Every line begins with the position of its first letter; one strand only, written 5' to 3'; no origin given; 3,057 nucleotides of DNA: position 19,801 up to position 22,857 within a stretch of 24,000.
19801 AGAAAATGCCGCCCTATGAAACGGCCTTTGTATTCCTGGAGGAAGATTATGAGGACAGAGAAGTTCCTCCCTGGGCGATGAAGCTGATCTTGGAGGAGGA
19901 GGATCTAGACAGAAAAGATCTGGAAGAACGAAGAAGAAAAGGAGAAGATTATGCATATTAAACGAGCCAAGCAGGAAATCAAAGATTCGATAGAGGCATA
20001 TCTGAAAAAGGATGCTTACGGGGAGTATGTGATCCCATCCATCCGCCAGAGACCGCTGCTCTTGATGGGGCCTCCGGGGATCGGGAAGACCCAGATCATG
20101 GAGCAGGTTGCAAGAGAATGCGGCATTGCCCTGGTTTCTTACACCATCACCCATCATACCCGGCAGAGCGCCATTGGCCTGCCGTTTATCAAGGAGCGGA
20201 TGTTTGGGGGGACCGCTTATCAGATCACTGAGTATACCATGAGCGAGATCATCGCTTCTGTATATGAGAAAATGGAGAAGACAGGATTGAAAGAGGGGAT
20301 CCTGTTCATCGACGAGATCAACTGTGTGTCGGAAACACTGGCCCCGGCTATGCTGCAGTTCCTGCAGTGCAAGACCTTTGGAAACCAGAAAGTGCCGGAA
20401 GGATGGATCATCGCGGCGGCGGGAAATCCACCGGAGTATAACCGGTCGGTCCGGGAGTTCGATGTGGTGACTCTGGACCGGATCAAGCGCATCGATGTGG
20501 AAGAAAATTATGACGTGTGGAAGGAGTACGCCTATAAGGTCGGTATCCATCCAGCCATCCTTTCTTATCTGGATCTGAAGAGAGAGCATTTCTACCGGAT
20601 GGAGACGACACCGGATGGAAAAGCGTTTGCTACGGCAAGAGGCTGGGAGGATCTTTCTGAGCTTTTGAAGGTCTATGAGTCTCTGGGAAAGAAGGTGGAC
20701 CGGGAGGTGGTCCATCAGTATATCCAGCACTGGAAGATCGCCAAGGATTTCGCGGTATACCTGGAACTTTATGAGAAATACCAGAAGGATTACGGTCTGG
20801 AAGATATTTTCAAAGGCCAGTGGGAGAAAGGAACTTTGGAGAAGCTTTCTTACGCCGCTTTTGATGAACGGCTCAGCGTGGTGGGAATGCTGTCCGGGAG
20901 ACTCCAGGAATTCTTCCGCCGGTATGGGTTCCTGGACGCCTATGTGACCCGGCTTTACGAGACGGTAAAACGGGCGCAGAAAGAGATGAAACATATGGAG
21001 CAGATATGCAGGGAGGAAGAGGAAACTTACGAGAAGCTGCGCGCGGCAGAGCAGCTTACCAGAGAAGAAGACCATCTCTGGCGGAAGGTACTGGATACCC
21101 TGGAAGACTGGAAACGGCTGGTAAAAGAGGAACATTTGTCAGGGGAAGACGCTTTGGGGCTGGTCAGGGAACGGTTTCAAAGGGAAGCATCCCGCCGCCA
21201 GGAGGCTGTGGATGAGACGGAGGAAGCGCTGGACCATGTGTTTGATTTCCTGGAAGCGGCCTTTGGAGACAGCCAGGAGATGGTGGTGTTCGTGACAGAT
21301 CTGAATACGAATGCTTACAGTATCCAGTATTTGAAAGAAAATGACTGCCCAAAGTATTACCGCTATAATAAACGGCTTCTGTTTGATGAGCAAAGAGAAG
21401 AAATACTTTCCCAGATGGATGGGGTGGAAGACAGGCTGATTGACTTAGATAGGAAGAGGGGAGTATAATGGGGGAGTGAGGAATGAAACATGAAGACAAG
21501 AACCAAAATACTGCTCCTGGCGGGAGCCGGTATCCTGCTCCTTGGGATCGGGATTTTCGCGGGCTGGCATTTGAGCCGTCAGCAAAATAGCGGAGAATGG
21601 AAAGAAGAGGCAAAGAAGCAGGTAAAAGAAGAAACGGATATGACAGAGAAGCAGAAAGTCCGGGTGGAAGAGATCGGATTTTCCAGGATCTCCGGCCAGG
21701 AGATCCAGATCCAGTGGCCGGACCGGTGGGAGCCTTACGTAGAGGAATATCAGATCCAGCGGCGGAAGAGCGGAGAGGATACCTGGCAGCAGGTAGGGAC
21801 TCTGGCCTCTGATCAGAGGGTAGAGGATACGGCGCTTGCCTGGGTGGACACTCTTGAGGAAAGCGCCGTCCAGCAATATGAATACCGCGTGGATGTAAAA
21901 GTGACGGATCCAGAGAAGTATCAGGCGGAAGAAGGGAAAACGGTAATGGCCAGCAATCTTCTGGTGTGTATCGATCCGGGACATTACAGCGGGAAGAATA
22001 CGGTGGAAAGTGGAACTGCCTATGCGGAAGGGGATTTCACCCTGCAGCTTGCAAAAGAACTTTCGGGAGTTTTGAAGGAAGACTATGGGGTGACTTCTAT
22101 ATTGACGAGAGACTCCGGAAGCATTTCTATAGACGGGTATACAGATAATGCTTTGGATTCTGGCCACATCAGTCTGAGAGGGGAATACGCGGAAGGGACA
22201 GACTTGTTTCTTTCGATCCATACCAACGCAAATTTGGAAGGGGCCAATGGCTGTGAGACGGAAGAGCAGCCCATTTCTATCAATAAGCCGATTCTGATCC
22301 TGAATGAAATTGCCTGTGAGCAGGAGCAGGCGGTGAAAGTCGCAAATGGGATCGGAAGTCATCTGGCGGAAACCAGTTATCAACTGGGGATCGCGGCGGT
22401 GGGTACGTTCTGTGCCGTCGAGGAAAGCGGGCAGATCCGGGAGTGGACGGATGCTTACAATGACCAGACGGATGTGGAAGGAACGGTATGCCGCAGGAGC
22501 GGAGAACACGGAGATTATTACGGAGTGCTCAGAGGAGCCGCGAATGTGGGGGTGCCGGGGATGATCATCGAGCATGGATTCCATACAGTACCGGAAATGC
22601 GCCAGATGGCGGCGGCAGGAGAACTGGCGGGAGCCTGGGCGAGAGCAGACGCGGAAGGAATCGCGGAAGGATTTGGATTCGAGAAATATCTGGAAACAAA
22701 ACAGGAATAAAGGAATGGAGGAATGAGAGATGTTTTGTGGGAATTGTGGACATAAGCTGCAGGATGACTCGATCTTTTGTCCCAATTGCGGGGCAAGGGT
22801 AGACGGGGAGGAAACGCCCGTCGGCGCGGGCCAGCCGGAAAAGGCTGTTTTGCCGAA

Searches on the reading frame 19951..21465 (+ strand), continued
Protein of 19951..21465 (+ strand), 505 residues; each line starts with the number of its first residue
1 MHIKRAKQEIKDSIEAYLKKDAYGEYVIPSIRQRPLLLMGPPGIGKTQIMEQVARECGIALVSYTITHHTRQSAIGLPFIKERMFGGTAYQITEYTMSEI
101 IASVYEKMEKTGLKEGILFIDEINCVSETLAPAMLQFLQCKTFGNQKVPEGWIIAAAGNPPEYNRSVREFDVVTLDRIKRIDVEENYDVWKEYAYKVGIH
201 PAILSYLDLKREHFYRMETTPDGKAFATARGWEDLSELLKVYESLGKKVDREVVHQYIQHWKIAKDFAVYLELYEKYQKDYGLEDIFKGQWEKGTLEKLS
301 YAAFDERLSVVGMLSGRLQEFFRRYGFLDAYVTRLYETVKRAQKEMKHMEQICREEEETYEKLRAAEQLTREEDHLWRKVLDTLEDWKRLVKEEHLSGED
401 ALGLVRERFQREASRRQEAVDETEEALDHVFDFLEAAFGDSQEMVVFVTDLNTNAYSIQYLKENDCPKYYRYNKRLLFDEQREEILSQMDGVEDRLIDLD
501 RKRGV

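Call 48: find_encoding_contigs(protein=P0008, flank=8000, max_places=1)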
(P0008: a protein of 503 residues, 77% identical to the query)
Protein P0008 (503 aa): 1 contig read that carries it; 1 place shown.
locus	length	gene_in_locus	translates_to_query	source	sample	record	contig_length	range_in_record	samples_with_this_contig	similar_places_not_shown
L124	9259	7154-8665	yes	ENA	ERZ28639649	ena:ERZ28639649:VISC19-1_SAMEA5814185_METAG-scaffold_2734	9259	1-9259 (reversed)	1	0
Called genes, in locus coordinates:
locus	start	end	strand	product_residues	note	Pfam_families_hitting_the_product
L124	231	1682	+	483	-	-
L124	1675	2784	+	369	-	-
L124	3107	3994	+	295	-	-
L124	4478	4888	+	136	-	PF12646:DUF3783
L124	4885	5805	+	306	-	PF13306:LRR_5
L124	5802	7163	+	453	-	PF13203:DUF2201_N, PF09967:DUF2201, PF13519:VWA_2 (weak)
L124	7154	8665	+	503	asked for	PF20030:bpMoxR (faint), PF13401:AAA_22 (faint), PF00004:AAA, PF07728:AAA_5 (weak)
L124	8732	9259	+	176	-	?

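Call 49: find_encoding_contigs(protein=P0009, flank=8000, max_places=1)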
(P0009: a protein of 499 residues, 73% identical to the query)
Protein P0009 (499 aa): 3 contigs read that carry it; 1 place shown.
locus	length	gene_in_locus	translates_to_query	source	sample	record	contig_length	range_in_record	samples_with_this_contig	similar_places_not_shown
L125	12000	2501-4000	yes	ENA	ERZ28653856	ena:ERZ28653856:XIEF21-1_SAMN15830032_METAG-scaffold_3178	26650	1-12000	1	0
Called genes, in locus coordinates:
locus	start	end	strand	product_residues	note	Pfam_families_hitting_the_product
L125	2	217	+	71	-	?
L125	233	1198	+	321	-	PF13306:LRR_5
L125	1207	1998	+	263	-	PF13203:DUF2201_N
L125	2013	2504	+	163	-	PF09967:DUF2201, PF13519:VWA_2 (weak)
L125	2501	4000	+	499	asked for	PF00004:AAA, PF07728:AAA_5 (weak)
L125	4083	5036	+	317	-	PF06325:PrmA, PF05175:MTS, PF08242:Methyltransf_12 (faint), PF13847:Methyltransf_31 (weak)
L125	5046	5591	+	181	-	-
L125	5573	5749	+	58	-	PF04452:Methyltrans_RNA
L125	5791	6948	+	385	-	PF00266:Aminotran_5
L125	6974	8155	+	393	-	PF22025:ThiI_fer, PF02926:THUMP, PF02568:ThiI, PF06508:QueC (faint)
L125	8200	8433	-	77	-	PF00381:PTS-HPr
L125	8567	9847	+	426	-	PF00919:UPF0004, PF04055:Radical_SAM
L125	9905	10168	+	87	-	PF06135:IreB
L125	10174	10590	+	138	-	PF03652:RuvX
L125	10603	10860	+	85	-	PF06949:DUF1292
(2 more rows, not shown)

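Call 50: find_encoding_contigs(protein=P0012, flank=8000, max_places=1)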
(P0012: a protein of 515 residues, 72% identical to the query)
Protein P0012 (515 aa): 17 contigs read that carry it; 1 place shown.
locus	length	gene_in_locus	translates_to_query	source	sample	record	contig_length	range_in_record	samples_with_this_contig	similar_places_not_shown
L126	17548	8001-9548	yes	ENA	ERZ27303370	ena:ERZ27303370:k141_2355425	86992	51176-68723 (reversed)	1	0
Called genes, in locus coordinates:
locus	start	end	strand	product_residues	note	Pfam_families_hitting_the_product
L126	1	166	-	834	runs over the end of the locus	PF00884:Sulfatase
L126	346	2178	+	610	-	PF13522:GATase_6, PF13537:GATase_7, PF01380:SIS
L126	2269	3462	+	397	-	PF03816:LytR_cpsA_psr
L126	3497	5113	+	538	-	-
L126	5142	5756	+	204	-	PF02698:DUF218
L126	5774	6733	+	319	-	PF13306:LRR_5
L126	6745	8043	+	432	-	PF13203:DUF2201_N, PF09967:DUF2201, PF13519:VWA_2 (faint)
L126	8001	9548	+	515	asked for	PF13245:AAA_19 (faint), PF13401:AAA_22 (faint), PF00004:AAA, PF07728:AAA_5 (weak)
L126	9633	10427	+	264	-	PF01183:Glyco_hydro_25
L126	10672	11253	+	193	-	PF02659:Mntp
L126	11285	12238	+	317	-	PF06325:PrmA, PF05175:MTS, PF13847:Methyltransf_31 (weak)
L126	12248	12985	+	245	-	PF20260:PUA_4, PF04452:Methyltrans_RNA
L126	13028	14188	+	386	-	PF00266:Aminotran_5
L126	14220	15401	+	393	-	PF22025:ThiI_fer, PF02926:THUMP, PF02568:ThiI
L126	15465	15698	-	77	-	PF00381:PTS-HPr (weak)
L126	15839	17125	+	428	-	PF00919:UPF0004, PF04055:Radical_SAM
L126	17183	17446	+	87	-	PF06135:IreB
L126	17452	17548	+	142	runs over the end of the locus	PF03652:RuvX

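Call 75: search_solved_structures(query=A1, max_evalue=0.001)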
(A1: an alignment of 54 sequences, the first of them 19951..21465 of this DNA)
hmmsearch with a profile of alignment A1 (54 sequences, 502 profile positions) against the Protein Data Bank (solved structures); distinct sequences matched with E-value up to 0.001: 82 (the best 60 are shown).
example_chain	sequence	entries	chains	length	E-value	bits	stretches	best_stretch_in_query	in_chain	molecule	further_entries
5vc7_A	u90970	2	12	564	2.1e-08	36.8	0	4-63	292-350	VCP-like ATPase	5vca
5g4g_A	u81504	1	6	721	6.4e-08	35.2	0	4-63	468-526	VCP-LIKE ATPASE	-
5g4f_A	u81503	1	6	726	6.5e-08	35.1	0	4-63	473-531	VCP-LIKE ATPASE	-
9lgo_F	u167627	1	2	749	8e-08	34.8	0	34-64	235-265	ATPase family gene 2 protein homolog B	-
8rhn_O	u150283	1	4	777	9e-08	34.7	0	34-64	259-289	ATPase family gene 2 protein homolog B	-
7wub_C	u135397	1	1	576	6.4e-07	31.9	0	30-58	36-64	Transitional endoplasmic reticulum ATPase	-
7wub_D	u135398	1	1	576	6.4e-07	31.9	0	30-58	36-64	Transitional endoplasmic reticulum ATPase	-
6mck_A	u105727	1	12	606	7.4e-07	31.6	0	30-58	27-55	Transitional endoplasmic reticulum ATPase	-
7rlj_A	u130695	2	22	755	1.4e-06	30.8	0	30-58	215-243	Transitional endoplasmic reticulum ATPase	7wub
8yka_A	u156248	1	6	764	1.4e-06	30.7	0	30-58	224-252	Transitional endoplasmic reticulum ATPase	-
5c18_A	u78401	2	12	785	1.5e-06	30.6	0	30-58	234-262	Transitional endoplasmic reticulum ATPase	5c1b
7y4w_A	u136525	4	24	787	1.5e-06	30.6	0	30-58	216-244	Transitional endoplasmic reticulum ATPase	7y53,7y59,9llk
7bp8_A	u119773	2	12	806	1.6e-06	30.6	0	30-58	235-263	Transitional endoplasmic reticulum ATPase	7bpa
7rlh_A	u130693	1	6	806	1.6e-06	30.6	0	30-58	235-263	Transitional endoplasmic reticulum ATPase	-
7l5w_A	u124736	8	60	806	1.6e-06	30.6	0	30-58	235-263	Transitional endoplasmic reticulum ATPase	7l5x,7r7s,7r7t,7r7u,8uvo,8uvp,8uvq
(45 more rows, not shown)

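Call 78: find_encoding_contigs(protein=P0004, flank=8000, max_places=2)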
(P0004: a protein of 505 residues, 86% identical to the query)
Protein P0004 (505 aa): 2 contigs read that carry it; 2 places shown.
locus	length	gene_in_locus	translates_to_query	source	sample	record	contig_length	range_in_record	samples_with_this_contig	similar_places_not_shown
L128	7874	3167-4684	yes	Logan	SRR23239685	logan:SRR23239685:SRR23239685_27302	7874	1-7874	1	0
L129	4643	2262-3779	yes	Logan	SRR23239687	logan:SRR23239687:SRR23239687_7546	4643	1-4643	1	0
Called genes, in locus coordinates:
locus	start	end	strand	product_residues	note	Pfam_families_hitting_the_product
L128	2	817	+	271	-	?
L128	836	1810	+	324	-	PF13306:LRR_5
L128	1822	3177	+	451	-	PF13203:DUF2201_N, PF09967:DUF2201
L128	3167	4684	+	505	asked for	PF00004:AAA, PF07728:AAA_5 (weak)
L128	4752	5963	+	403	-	PF01520:Amidase_3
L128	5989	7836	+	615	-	PF13240:Zn_Ribbon_1, PF13248:Zn_ribbon_3 (faint), PF00092:VWA, PF13519:VWA_2, PF13768:VWA_3, PF22819:TcaA_5th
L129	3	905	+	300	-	?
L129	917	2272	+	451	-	PF13203:DUF2201_N, PF09967:DUF2201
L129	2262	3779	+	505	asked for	PF00004:AAA, PF07728:AAA_5 (weak)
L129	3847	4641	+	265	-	?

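Call 79: find_encoding_contigs(protein=P0002, flank=10000, max_places=1)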
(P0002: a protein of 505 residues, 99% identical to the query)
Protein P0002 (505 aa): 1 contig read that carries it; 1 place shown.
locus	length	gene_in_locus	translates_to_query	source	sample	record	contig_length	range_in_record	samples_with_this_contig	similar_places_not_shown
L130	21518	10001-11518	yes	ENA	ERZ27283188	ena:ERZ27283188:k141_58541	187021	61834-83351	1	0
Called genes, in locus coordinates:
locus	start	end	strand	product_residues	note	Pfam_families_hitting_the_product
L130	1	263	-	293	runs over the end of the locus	PF00126:HTH_1, PF25213:HVO_A0261_N (faint), PF03466:LysR_substrate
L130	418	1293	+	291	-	PF08501:Shikimate_dh_N, PF18317:SDH_C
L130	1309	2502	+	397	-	PF07690:MFS_1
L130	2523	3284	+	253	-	PF01487:DHquinase_I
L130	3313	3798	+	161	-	PF04290:DctQ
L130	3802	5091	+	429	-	PF03606:DcuC (weak), PF06808:DctM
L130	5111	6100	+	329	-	PF03480:DctP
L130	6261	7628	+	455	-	PF08486:SpoIID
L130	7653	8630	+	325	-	PF13306:LRR_5 (weak)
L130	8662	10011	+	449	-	PF13203:DUF2201_N (weak), PF09967:DUF2201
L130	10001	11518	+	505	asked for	PF13245:AAA_19 (weak), PF00004:AAA, PF07728:AAA_5 (weak)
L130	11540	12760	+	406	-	PF01520:Amidase_3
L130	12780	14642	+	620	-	PF13240:Zn_Ribbon_1, PF13248:Zn_ribbon_3 (weak), PF00092:VWA, PF13519:VWA_2, PF13768:VWA_3, PF22819:TcaA_5th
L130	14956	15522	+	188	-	PF02659:Mntp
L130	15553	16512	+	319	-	PF06325:PrmA, PF05175:MTS, PF13649:Methyltransf_25 (weak), PF13847:Methyltransf_31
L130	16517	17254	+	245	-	PF20260:PUA_4, PF04452:Methyltrans_RNA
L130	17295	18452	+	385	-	PF00266:Aminotran_5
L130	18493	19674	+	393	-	PF22025:ThiI_fer, PF02926:THUMP, PF02568:ThiI, PF06508:QueC (faint)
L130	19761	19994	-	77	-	PF00381:PTS-HPr (weak)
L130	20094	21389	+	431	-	PF00919:UPF0004, PF04055:Radical_SAM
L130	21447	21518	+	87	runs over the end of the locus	PF06135:IreB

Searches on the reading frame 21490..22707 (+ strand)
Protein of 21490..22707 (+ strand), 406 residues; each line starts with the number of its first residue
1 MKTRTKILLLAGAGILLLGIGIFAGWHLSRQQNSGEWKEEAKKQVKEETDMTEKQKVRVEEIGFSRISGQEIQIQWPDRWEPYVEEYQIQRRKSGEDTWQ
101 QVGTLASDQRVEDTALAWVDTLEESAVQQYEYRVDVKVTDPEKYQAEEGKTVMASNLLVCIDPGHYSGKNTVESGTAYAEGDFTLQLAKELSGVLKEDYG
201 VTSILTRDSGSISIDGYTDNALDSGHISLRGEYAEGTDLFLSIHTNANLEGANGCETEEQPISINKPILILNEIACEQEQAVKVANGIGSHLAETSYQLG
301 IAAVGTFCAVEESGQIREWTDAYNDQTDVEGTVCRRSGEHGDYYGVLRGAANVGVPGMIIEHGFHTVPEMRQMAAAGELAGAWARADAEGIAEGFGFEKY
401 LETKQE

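Call 7: search_protein_families(library=pfam, proteins=[window:21490-22707:+], max_evalue=0.01)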
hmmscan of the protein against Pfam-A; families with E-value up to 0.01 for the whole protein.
window:21490-22707:+ (406 aa): 2 families
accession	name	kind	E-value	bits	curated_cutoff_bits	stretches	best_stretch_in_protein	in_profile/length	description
PF01520.23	Amidase_3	-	3.4e-13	50.4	27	1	159-392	1-173/174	N-acetylmuramoyl-L-alanine amidase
PF09588.16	YqaJ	-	0.009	16.7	22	0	103-175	40-112/150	YqaJ-like viral recombinase domain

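Call 8: search_protein_families(library=ncbifam, proteins=[window:21490-22707:+], max_evalue=0.01)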
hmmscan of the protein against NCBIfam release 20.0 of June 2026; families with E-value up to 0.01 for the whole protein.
window:21490-22707:+ (406 aa): 4 families
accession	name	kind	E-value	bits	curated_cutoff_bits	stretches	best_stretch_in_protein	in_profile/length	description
TIGR02883.1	spore_cwlD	equivalog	9.4e-07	29.1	221.55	1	159-248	3-99/189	N-acetylmuramoyl-L-alanine amidase CwlD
NF007652.1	PRK10319.1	equivalog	0.00026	20.3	400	1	99-246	4-137/291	N-acetylmuramoyl-L-alanine amidase AmiA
NF007751.0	PRK10431.1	equivalog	0.0055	15.3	532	0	152-221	187-257/445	N-acetylmuramoyl-L-alanine amidase AmiB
NF038267.1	amidase_AmiC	exception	0.006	15.3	700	0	134-209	165-239/407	N-acetylmuramoyl-L-alanine amidase AmiC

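Call 18: search_protein_families(library=padloc, proteins=[window:21490-22707:+], max_evalue=0.01)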
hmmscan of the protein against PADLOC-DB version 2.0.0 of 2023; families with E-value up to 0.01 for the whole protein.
window:21490-22707:+ (406 aa): 0 families

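Call 19: search_protein_families(library=phrogs, proteins=[window:21490-22707:+], max_evalue=0.001)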
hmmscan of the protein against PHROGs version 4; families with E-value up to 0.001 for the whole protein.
window:21490-22707:+ (406 aa): 1 family
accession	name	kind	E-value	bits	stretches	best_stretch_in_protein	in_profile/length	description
phrog_435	-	lysis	2e-11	44.6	1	122-257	77-203/556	endolysin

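Call 34: find_related_loci(query=window:21490-22707:+, collection=metagenome_contigs, flank=8000)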
Query window:21490-22707:+ (406 aa) in metagenome_contigs; peptide patterns used: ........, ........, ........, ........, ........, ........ (x = any residue, [..] = any of these).
295 stretches matched a pattern; 38 encode a relative of the query (tblastn E <= 1e-3); 38 distinct loci.
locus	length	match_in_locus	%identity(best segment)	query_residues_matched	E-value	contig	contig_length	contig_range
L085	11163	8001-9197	63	1-397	8e-174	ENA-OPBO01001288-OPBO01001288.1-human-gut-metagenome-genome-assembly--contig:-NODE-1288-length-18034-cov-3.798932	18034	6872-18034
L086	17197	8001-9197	63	1-397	1e-173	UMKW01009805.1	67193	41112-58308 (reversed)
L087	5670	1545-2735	56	4-395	2e-148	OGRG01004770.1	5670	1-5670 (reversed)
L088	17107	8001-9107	60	35-406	2e-147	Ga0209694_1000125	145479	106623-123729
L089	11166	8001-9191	56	4-395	2e-147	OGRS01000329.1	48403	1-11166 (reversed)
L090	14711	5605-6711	60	35-406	1e-145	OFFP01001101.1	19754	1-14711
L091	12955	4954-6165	58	1-406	9e-145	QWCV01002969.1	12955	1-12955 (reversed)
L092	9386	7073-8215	56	1-378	2e-141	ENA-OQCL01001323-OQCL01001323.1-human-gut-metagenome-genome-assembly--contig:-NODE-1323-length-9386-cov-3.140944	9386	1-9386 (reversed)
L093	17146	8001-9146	50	8-395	2e-127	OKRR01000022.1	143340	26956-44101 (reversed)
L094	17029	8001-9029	54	55-397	4e-126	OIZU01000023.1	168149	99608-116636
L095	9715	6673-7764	52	38-397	4e-126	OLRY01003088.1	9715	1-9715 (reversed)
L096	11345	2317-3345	54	55-397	2e-125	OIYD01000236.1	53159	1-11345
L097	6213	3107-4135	54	55-397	1e-125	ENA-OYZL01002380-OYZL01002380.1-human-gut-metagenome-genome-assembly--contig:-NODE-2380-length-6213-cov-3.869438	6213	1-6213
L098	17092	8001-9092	52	38-397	2e-124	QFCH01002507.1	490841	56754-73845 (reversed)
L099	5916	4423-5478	52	38-397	2e-121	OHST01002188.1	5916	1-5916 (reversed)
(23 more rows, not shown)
